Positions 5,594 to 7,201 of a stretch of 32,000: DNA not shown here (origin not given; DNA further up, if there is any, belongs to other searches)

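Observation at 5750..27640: A 22-kb convergent fructan locus: 2 GH68 synthases plus 5 GH32 catalytic domains sorted into different cell compartments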

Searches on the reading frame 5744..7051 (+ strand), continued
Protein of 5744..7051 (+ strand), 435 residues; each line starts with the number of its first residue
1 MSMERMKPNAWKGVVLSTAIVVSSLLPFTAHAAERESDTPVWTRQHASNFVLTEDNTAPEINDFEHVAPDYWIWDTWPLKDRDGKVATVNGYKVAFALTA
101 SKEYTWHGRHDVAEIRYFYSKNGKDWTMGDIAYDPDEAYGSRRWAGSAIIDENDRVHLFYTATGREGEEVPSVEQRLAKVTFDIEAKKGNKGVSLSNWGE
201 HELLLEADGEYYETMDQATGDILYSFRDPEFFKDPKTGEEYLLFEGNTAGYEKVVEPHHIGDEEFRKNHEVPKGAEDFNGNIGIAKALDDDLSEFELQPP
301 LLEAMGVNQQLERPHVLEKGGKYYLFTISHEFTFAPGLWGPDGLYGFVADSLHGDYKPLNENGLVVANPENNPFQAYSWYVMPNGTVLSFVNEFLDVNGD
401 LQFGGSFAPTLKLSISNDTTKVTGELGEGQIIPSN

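Call 36: find_homologous_proteins(query=window:5744-7051:+, max_evalue=1e-40)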
Query window:5744-7051:+ (435 aa): 918 proteins with E <= 1e-40 among 6585 candidates; the best 120 are listed.
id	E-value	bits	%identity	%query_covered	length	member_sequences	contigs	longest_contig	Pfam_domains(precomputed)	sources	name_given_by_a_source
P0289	0.0e+0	1009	100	100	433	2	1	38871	PF02435.23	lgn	-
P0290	8.3e-204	696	69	100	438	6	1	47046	PF02435.23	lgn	-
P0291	4.4e-199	680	67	99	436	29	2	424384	PF02435.23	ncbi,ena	-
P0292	1.7e-185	635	63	99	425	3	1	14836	PF02435.23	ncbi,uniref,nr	ncbi:glycoside hydrolase family 68 protein [Halobacillus sp. BAB-2008]|uniref:glycoside hydrolase fa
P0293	1.6e-179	616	62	99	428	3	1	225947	PF02435.23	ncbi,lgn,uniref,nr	ncbi:levansucrase [Halobacillus alkaliphilus]|uniref:Levansucrase n=1 Tax=Halobacillus alkaliphilus 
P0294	3.7e-179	614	62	99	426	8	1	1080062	PF02435.23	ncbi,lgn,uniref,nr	ncbi:glycoside hydrolase family 68 protein [Halobacillus litoralis]|uniref:Glycoside hydrolase famil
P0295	6.5e-179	614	63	98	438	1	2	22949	PF02435.23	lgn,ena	-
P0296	8.3e-178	610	63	96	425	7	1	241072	PF02435.23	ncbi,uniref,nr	ncbi:glycoside hydrolase family 68 protein [Halobacillus kuroshimensis]|uniref:glycoside hydrolase f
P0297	5.2e-168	578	63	91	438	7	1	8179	PF02435.23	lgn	-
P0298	2.0e-166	572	60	96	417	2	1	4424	PF02435.23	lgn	-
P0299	4.2e-165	568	63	91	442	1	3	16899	PF02435.23,PF00251.27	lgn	-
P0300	8.4e-165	567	58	99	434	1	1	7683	PF02435.23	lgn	-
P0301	3.1e-163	562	61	90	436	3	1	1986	PF02435.23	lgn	-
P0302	3.9e-162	558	59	97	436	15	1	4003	PF02435.23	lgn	-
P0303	5.0e-161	555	58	96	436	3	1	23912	PF02435.23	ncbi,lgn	-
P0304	9.5e-161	554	56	98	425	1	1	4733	PF02435.23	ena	-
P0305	3.5e-160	552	60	90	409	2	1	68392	PF02435.23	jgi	jgi:levansucrase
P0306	9.1e-160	551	59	91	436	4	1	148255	PF02435.23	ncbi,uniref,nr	ncbi:glycoside hydrolase family 68 protein [Clostridium saccharobutylicum]|uniref:Extracellular sucr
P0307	8.8e-158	544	57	96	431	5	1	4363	PF02435.23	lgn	-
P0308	1.9e-156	540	57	96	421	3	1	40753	PF02435.23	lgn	-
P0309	6.1e-156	538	56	96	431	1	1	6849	PF02435.23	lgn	-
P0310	2.2e-154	533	56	97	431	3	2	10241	PF02435.23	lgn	-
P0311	1.5e-153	530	56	98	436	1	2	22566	PF02435.23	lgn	-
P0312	2.0e-153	530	54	99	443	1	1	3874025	PF02435.23,PF00251.27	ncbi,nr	ncbi:glycoside hydrolase family 68 protein [Bacillus tianshenii]|nr:glycoside hydrolase family 68 pr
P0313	2.3e-153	529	55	99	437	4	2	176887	PF02435.23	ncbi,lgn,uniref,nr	ncbi:glycoside hydrolase family 68 protein [Robertmurraya korlensis]|uniref:glycoside hydrolase fami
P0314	2.4e-153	529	55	99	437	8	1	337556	PF02435.23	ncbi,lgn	-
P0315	1.5e-152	527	54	100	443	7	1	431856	PF02435.23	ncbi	ncbi:MAG: glycoside hydrolase family 68 protein [Bacillota bacterium]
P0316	4.9e-152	525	54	97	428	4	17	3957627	PF02435.23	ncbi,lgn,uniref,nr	ncbi:levansucrase [Clostridium acetobutylicum]|uniref:Levansucrase n=1 Tax=Clostridium acetobutylicu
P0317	9.7e-152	524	56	97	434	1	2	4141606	PF02435.23,PF04616.21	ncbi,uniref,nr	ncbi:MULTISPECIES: glycoside hydrolase family 68 protein [Pontibacillus]|uniref:Glycoside hydrolase 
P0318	1.8e-151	523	53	100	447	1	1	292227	PF02435.23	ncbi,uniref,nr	ncbi:glycoside hydrolase family 68 protein [Jeotgalibacillus haloalkalitolerans]|uniref:Glycoside hy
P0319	5.6e-151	522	56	97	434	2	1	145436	PF02435.23,PF00251.27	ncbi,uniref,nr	ncbi:glycoside hydrolase family 68 protein [Pontibacillus salipaludis]|uniref:Glycoside hydrolase 68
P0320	3.2e-150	519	53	99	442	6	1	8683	PF02435.23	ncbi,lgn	-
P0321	2.5e-149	516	53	99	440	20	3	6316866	PF02435.23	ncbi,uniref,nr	ncbi:glycoside hydrolase family 68 protein [Brevibacillus brevis]|uniref:glycoside hydrolase family 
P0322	4.9e-149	515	57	95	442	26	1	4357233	PF02435.23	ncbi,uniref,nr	ncbi:glycoside hydrolase family 68 protein [Guptibacillus hwajinpoensis]|uniref:glycoside hydrolase 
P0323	8.1e-149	514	56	97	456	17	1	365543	PF02435.23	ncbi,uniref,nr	ncbi:glycoside hydrolase family 68 protein [Alkalihalobacillus deserti]|uniref:glycoside hydrolase f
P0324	8.4e-149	514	55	96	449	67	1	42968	PF02435.23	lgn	-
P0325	3.0e-148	513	55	97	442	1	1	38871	PF02435.23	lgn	-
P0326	5.7e-148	512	53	97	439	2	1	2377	PF02435.23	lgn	-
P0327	8.6e-148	511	59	90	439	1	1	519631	PF02435.23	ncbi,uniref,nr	ncbi:glycoside hydrolase family 68 protein [Halobacillus sp. Nhm2S1]|uniref:glycoside hydrolase fami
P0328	1.1e-147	511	55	97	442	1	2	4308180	PF02435.23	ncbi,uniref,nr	ncbi:glycoside hydrolase family 68 protein [Halalkalibacterium halodurans]|uniref:glycoside hydrolas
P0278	1.5e-147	510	55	97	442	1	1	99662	PF02435.23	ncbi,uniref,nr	ncbi:glycoside hydrolase family 68 protein [Halalkalibacterium halodurans]|uniref:glycoside hydrolas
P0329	1.5e-147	510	53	99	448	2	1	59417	PF02435.23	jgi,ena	-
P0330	3.0e-147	509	55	98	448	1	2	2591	PF02435.23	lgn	-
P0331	7.7e-147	508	55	97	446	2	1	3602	PF02435.23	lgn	-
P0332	1.4e-146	507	54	97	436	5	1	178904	PF02435.23,PF00251.27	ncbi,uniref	ncbi:glycoside hydrolase family 68 protein [Pontibacillus salipaludis]|uniref:glycoside hydrolase fa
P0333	1.6e-146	507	56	96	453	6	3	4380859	PF02435.23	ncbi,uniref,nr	ncbi:glycoside hydrolase family 68 protein [Salipaludibacillus agaradhaerens]|uniref:glycoside hydro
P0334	1.8e-146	507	54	97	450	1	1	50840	PF02435.23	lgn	-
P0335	1.9e-146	507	56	91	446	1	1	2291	PF02435.23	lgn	-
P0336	2.8e-146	506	54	98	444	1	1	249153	PF02435.23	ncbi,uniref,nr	ncbi:glycoside hydrolase family 68 protein [Bacillus taeanensis]|uniref:Glycoside hydrolase family 6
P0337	6.2e-146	505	54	97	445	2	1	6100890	PF02435.23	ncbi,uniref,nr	ncbi:glycoside hydrolase family 68 protein [Paenibacillus sp. sptzw28]|uniref:glycoside hydrolase fa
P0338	9.4e-146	504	53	99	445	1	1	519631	PF02435.23,PF00251.27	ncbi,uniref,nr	ncbi:glycoside hydrolase family 68 protein [Halobacillus sp. Nhm2S1]|uniref:glycoside hydrolase fami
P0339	9.5e-145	501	53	96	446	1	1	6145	PF02435.23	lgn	-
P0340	1.0e-144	501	54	97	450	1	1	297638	PF02435.23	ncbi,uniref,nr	ncbi:glycoside hydrolase family 68 protein [Paenibacillus alkalitolerans]|uniref:glycoside hydrolase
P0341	1.5e-144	500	54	95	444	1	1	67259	PF02435.23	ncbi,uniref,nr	ncbi:glycoside hydrolase family 68 protein [Gracilibacillus sp. YIM 98692]|uniref:glycoside hydrolas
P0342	2.0e-144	500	54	97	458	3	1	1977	PF02435.23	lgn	-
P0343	2.5e-144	500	53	97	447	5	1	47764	PF02435.23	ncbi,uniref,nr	ncbi:glycoside hydrolase family 68 protein [Brevibacillus migulae]|uniref:glycoside hydrolase family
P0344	3.2e-143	496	51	99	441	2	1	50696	PF02435.23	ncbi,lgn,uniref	ncbi:glycoside hydrolase family 68 protein [Brevibacillus sp. SYSU BS000544]|uniref:glycoside hydrol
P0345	4.8e-143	495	52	98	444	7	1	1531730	PF02435.23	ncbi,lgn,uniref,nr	ncbi:levansucrase [Anaerobacillus alkalidiazotrophicus]|uniref:Levansucrase n=1 Tax=Anaerobacillus a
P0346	7.8e-143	495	53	97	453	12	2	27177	PF02435.23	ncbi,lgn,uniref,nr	ncbi:glycoside hydrolase 68 family protein [Paenibacillus tyrfis]|uniref:glycoside hydrolase family 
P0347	8.1e-143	495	52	96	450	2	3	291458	PF02435.23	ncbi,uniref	ncbi:glycoside hydrolase family 68 protein [Niallia sp. 01092]|uniref:glycoside hydrolase family 68 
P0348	2.5e-142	493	53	91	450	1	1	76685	PF02435.23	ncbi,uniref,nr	ncbi:glycoside hydrolase family 68 protein [Paenibacillus sp. LMG 31458]|uniref:Glycoside hydrolase 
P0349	2.3e-140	487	52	97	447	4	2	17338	PF02435.23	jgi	jgi:levansucrase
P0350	5.2e-140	485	51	97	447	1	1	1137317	PF02435.23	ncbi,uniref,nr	ncbi:glycoside hydrolase family 68 protein [Paenibacillus sedimenti]|uniref:Glycoside hydrolase fami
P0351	3.6e-139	483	52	97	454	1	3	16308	PF02435.23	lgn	-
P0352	4.8e-139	482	51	97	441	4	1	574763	PF02435.23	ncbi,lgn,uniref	ncbi:glycoside hydrolase family 68 protein [Halobacillus mangrovi]|uniref:glycoside hydrolase family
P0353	2.0e-134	467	52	94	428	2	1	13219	PF02435.23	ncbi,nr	ncbi:levansucrase [Halobacillus sp. BBL2006]|nr:levansucrase [Halobacillus sp. BBL2006]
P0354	9.6e-132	458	50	96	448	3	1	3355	PF02435.23,PF00251.27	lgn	-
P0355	1.9e-131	457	50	97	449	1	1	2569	PF02435.23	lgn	-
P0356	2.1e-131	457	51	99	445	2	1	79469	PF02435.23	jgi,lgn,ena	-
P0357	3.4e-131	456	48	96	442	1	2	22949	PF02435.23,PF04616.21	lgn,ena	-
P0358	9.1e-130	452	51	98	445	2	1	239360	PF02435.23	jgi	-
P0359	4.8e-129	449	52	97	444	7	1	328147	PF02435.23,PF00251.27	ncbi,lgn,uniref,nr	ncbi:glycoside hydrolase family 68 protein [Halobacillus aidingensis]|uniref:Levansucrase n=1 Tax=Ha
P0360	1.7e-128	447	49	98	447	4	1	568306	PF02435.23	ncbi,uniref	ncbi:glycoside hydrolase family 68 protein [Neobacillus sp. NPDC093182]|uniref:glycoside hydrolase f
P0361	2.0e-128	447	49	98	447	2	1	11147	PF02435.23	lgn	-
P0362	2.9e-128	447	51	99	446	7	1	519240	PF02435.23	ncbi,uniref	ncbi:glycoside hydrolase family 68 protein [Ammoniphilus sp. 3BR4]|uniref:glycoside hydrolase family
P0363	3.5e-128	446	50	96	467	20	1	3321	PF02435.23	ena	-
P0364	9.8e-128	445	49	98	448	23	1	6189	PF02435.23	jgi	-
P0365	1.1e-127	445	49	98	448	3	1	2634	PF02435.23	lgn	-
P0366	1.7e-127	444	50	96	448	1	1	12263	PF02435.23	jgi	jgi:levansucrase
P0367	2.0e-127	444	48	98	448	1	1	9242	PF02435.23,PF00251.27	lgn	-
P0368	2.0e-127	444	50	95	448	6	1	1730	PF02435.23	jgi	-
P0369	2.2e-127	444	49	98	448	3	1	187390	PF02435.23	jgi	jgi:levansucrase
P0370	2.3e-127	444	49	98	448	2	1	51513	PF02435.23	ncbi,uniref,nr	ncbi:glycoside hydrolase family 68 protein [Fredinandcohnia onubensis]|uniref:glycoside hydrolase fa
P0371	1.2e-126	441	50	96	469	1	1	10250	PF02435.23,PF00251.27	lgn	-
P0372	1.3e-126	441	50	98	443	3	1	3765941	PF02435.23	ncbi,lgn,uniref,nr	ncbi:glycoside hydrolase family 68 protein [Bacillus sp. SB49]|uniref:glycoside hydrolase family 68 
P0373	2.6e-126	440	52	96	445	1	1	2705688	PF02435.23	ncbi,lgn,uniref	ncbi:glycoside hydrolase family 68 protein [Salimicrobium sp. PL1-032A]|uniref:glycoside hydrolase f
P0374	4.9e-126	439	49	97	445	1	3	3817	PF02435.23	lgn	-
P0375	1.3e-125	438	59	77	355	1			PF02435.23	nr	nr:glycoside hydrolase family 68 protein [Clostridium sp. DMHC 10]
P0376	1.8e-125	437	48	96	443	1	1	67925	PF02435.23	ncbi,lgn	-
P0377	1.0e-124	435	51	91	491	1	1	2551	PF02435.23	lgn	-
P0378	1.3e-124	435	49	96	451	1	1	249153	PF02435.23,PF00251.27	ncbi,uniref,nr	ncbi:glycoside hydrolase family 68 protein [Bacillus taeanensis]|uniref:Glycoside hydrolase family 6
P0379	1.7e-124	434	49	99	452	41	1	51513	PF02435.23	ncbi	-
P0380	1.9e-124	434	48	96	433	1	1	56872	PF02435.23,PF04616.21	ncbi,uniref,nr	ncbi:glycoside hydrolase family 68 protein [Ammoniphilus sp. YIM 78166]|uniref:glycoside hydrolase f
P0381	3.4e-124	433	50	94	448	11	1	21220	PF02435.23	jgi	jgi:levansucrase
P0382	3.5e-124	433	49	96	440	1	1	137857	PF02435.23,PF00251.27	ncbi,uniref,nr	ncbi:glycoside hydrolase family 68 protein [Brevibacillus dissolubilis]|uniref:glycoside hydrolase f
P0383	3.6e-124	433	49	99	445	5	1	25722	PF02435.23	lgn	-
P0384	4.6e-124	433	49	99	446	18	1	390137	PF02435.23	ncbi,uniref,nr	ncbi:glycoside hydrolase family 68 protein [Brevibacillus formosus]|uniref:glycoside hydrolase famil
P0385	5.0e-124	433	50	90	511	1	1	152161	PF02435.23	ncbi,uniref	ncbi:glycoside hydrolase family 68 protein [Virgibacillus sp. JSM 102003]|uniref:glycoside hydrolase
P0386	9.5e-124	432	50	97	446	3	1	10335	PF02435.23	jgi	jgi:levansucrase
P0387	1.4e-123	431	50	98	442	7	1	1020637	PF02435.23,PF00251.27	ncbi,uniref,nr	ncbi:glycoside hydrolase family 68 protein [Halobacillus litoralis]|uniref:glycoside hydrolase famil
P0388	1.9e-123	431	49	99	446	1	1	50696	PF02435.23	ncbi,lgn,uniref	ncbi:glycoside hydrolase family 68 protein [Brevibacillus sp. SYSU BS000544]|uniref:glycoside hydrol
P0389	2.4e-123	430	49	98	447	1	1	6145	PF02435.23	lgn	-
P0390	4.5e-123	430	49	98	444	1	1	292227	PF02435.23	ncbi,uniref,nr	ncbi:glycoside hydrolase family 68 protein [Jeotgalibacillus haloalkalitolerans]|uniref:Glycoside hy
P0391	2.3e-122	427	50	93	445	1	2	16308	PF02435.23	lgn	-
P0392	2.5e-122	427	48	95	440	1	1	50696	PF02435.23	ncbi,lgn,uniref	ncbi:glycoside hydrolase family 68 protein [Brevibacillus sp. SYSU BS000544]|uniref:glycoside hydrol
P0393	2.9e-122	427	47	96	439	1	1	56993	PF02435.23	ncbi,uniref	ncbi:glycoside hydrolase family 68 protein [Ammoniphilus sp. 3BR4]|uniref:glycoside hydrolase family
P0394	4.8e-122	426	47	99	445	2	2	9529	PF02435.23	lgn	-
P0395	5.4e-122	426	48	92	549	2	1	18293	PF02435.23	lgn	-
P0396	1.4e-121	425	48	98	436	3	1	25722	PF02435.23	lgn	-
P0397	1.9e-121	424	47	94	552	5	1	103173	PF02435.23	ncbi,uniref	ncbi:glycoside hydrolase family 68 protein [Pontibacillus salipaludis]|uniref:glycoside hydrolase fa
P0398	3.3e-121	423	48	98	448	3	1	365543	PF02435.23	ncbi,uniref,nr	ncbi:glycoside hydrolase family 68 protein [Alkalihalobacillus deserti]|uniref:glycoside hydrolase f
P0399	1.1e-120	422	47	98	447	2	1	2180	PF02435.23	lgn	-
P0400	1.2e-120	422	49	92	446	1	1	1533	PF02435.23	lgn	-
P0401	1.4e-120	421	48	99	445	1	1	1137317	PF02435.23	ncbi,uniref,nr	ncbi:glycoside hydrolase family 68 protein [Paenibacillus sedimenti]|uniref:Glycoside hydrolase fami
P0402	1.5e-120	421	51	90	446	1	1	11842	PF02435.23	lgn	-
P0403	1.5e-120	421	50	93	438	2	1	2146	PF02435.23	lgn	-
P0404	1.0e-119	418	50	90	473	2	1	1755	PF02435.23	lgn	-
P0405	1.6e-119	418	47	99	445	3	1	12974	PF02435.23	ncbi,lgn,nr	ncbi:MAG: glycoside hydrolase family 68 protein [Paenibacillus sp.]|nr:glycoside hydrolase family 68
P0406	1.8e-119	418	49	89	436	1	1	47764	PF02435.23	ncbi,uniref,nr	ncbi:glycoside hydrolase family 68 protein [Brevibacillus migulae]|uniref:glycoside hydrolase family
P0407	1.9e-119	418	48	91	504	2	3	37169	PF02435.23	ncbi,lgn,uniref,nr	ncbi:levansucrase [Pontibacillus halophilus JSM 076056 = DSM 19796]|uniref:Levansucrase n=2 Tax=Pont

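Call 37: find_encoding_contigs(protein=P0333, flank=10000, max_places=3)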
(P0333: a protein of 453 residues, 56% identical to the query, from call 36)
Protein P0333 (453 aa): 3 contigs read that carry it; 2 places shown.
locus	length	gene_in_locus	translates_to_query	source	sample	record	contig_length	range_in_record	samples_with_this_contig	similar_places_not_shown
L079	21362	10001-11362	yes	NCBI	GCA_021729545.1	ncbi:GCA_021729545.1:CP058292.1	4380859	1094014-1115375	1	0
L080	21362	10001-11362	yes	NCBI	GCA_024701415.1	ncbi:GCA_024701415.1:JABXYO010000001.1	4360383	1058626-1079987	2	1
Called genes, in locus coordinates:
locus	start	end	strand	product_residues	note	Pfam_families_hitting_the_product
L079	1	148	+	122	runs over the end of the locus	PF04343:DUF488, PF22751:DUF488-N3a, PF22752:DUF488-N3i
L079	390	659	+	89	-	PF08765:Mor (faint)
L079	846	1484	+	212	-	PF07299:EF-G-binding_N, PF16571:FBP_C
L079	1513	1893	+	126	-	PF00903:Glyoxalase, PF13669:Glyoxalase_4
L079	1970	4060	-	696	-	PF00251:Glyco_hydro_32N, PF08244:Glyco_hydro_32C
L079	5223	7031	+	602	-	PF00672:HAMP (weak), PF06580:His_kinase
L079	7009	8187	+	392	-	PF00072:Response_reg, PF12833:HTH_18, PF00165:HTH_AraC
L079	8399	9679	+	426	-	PF01547:SBP_bac_1, PF13416:SBP_bac_8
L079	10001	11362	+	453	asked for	PF02435:Glyco_hydro_68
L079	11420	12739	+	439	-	PF02435:Glyco_hydro_68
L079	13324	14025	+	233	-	-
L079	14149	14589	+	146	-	PF17369:DUF5391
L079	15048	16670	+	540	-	PF03109:ABC1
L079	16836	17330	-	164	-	PF01476:LysM, PF03734:YkuD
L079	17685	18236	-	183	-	PF02525:Flavodoxin_2, PF03358:FMN_red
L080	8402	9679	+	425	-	PF01547:SBP_bac_1, PF13416:SBP_bac_8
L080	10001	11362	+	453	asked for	PF02435:Glyco_hydro_68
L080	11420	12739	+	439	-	PF02435:Glyco_hydro_68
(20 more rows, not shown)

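Call 68: search_protein_families(library=ncbifam, proteins=[window:5744-7051:+], max_evalue=0.00001)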
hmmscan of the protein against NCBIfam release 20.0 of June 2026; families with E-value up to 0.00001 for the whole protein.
window:5744-7051:+ (435 aa): 0 families
